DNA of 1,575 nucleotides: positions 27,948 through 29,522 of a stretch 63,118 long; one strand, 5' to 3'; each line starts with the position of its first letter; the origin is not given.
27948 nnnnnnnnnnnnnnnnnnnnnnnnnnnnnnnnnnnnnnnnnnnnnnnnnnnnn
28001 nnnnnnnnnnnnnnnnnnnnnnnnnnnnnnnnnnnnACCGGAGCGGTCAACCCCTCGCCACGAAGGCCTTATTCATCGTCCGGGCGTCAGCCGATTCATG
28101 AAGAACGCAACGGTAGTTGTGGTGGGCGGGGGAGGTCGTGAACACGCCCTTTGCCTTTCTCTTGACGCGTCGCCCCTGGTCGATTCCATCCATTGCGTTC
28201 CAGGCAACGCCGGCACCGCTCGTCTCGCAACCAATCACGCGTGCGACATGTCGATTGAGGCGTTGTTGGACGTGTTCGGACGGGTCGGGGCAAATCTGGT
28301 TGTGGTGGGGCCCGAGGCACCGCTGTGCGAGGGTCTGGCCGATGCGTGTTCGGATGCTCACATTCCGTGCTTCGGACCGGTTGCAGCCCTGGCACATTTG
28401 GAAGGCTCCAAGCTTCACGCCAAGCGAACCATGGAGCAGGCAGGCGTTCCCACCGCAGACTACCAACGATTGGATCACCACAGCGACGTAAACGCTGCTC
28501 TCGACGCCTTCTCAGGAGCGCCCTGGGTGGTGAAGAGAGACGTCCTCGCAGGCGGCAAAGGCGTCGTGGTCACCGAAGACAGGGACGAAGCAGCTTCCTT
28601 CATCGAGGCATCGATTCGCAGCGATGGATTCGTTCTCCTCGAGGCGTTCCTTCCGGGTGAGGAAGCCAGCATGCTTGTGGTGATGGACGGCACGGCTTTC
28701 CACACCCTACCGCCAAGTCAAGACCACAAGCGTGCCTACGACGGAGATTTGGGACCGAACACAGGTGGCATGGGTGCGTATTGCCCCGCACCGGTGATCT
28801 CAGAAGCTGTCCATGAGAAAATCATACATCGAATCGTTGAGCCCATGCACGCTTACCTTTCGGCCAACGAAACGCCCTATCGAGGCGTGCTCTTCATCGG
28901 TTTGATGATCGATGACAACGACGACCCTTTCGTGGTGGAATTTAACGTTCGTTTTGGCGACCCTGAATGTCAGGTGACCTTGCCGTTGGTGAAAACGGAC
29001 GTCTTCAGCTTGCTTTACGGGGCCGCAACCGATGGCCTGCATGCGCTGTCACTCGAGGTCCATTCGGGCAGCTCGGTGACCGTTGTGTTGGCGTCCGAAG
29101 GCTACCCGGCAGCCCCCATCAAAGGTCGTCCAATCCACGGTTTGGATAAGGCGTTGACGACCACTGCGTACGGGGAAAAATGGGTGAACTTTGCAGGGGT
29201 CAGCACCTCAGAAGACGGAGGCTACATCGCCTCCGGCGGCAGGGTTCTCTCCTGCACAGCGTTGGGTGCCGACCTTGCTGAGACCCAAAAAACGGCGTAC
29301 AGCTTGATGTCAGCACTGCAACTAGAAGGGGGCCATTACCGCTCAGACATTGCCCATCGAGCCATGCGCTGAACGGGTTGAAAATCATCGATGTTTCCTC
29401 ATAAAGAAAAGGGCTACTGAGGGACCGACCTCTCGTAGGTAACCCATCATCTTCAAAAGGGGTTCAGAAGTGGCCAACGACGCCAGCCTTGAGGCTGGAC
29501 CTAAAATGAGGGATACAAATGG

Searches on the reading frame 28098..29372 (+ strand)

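Call 9: search_protein_families(library=pfam, proteins=[window:28098-29372:+], max_evalue=0.001)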
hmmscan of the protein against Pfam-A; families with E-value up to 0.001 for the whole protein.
window:28098-29372:+ (424 aa): 7 families
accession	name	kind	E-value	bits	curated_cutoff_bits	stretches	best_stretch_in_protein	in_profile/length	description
PF01071.24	GARS_A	-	2.1e-58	197.8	27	1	103-291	1-194/194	Phosphoribosylglycinamide synthetase, ATP-grasp (A) domain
PF02844.21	GARS_N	-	2.9e-29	102.2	29.5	1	5-102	2-100/100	Phosphoribosylglycinamide synthetase, N domain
PF02843.22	GARS_C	-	2.5e-23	82.7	34.8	1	326-421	1-92/92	Phosphoribosylglycinamide synthetase, C domain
PF02655.19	ATP-grasp_3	-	1e-08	35.9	23.2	1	104-287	3-158/160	ATP-grasp domain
PF02222.28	ATP-grasp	-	1.3e-07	31.9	27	1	112-208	3-101/179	ATP-grasp domain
PF08442.15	ATP-grasp_2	-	0.0006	19.9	29.5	0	107-172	6-75/202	ATP-grasp domain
PF07478.18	Dala_Dala_lig_C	-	0.00062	19.8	24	1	112-215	2-112/204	D-ala D-ala ligase C-terminus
